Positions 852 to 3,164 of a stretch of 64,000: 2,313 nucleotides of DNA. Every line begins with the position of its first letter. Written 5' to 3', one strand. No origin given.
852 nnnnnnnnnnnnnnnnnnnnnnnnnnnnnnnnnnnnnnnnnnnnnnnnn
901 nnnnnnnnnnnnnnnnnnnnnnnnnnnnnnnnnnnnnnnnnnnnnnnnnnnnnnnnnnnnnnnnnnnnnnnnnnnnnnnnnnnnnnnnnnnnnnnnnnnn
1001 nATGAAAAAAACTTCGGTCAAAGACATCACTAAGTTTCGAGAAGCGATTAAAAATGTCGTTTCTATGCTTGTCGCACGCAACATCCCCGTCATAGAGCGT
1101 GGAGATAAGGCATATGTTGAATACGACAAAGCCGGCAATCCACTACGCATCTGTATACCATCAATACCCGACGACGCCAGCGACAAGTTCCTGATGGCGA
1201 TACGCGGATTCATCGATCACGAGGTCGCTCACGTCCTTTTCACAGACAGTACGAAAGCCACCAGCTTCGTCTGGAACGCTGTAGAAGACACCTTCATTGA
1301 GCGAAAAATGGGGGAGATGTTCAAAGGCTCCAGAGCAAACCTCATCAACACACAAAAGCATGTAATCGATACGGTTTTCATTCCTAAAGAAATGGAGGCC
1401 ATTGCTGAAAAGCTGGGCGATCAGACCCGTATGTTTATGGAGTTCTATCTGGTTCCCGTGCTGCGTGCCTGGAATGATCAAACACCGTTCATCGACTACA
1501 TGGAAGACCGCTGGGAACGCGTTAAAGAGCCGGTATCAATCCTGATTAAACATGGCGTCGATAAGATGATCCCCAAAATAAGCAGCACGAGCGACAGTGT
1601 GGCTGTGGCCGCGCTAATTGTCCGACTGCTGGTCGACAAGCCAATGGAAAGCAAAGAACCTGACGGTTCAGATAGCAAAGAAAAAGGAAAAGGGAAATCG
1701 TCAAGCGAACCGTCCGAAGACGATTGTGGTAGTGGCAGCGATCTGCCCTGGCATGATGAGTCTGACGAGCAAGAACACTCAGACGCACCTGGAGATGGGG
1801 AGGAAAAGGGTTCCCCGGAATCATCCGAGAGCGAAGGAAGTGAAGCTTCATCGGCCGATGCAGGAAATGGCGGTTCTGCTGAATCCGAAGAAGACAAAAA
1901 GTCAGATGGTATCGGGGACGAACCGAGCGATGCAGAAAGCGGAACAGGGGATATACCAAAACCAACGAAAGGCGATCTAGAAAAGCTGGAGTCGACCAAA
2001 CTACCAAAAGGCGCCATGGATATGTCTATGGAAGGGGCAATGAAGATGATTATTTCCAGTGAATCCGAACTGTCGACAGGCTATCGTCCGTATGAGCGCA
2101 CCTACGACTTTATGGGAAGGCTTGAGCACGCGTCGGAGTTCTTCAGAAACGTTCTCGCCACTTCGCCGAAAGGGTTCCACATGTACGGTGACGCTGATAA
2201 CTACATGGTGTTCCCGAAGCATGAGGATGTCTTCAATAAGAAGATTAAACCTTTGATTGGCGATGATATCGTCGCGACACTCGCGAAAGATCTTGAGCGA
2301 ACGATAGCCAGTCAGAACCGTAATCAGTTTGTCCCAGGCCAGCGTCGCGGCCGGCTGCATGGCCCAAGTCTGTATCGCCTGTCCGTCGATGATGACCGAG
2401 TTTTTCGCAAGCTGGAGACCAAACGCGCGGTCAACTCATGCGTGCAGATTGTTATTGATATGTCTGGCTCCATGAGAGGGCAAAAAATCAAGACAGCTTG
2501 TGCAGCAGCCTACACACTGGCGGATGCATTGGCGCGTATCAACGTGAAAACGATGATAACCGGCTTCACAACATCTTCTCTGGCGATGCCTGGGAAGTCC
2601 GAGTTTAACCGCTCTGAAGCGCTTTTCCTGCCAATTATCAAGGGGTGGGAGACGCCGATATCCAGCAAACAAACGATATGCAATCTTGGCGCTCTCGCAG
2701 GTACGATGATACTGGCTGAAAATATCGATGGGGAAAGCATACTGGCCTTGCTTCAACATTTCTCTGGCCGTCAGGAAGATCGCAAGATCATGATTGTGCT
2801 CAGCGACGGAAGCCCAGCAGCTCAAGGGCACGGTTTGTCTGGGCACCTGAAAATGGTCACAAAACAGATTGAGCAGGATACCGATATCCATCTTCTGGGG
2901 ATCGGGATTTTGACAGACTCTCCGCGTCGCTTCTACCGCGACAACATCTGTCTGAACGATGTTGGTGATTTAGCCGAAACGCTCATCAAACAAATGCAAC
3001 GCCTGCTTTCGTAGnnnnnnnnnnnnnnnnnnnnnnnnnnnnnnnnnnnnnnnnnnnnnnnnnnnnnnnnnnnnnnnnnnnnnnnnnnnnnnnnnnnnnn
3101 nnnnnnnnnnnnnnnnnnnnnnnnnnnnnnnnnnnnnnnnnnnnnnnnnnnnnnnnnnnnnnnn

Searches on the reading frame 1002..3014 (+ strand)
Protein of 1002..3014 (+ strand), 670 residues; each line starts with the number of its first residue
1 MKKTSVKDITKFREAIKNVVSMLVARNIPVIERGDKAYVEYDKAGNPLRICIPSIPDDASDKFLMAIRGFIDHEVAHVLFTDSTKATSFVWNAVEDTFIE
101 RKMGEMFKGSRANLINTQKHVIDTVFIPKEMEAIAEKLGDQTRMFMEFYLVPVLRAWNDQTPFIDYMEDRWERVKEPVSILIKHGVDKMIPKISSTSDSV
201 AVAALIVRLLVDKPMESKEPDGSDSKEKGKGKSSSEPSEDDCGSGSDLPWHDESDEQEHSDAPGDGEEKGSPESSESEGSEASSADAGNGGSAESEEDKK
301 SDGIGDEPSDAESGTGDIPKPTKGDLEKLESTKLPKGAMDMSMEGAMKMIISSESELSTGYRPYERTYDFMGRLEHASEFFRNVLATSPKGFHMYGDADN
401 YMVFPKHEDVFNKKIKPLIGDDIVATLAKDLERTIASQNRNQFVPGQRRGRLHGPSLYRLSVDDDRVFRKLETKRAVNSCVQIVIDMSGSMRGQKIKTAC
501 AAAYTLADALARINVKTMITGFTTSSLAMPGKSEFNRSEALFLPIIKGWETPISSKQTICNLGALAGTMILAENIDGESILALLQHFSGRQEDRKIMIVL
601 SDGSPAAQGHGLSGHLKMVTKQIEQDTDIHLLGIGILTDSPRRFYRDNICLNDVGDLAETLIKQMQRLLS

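Call 41: search_protein_families(library=pfam, proteins=[window:1002-3014:+], max_evalue=0.01)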
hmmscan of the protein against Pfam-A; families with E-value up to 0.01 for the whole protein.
window:1002-3014:+ (670 aa): 4 families
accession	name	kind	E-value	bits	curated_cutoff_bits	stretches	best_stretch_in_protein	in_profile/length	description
PF11775.14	CobT_C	-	2.1e-55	188.2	21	1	467-670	1-219/220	Cobalamin biosynthesis protein CobT VWA domain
PF06213.17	CobT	-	1.8e-13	51.1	26.1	1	10-286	5-273/276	Cobalamin biosynthesis protein CobT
PF00092.34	VWA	-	0.00061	20.5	23.8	0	586-640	92-143/174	von Willebrand factor type A domain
PF13519.12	VWA_2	-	0.0024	18.9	27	0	483-603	3-106/107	von Willebrand factor type A domain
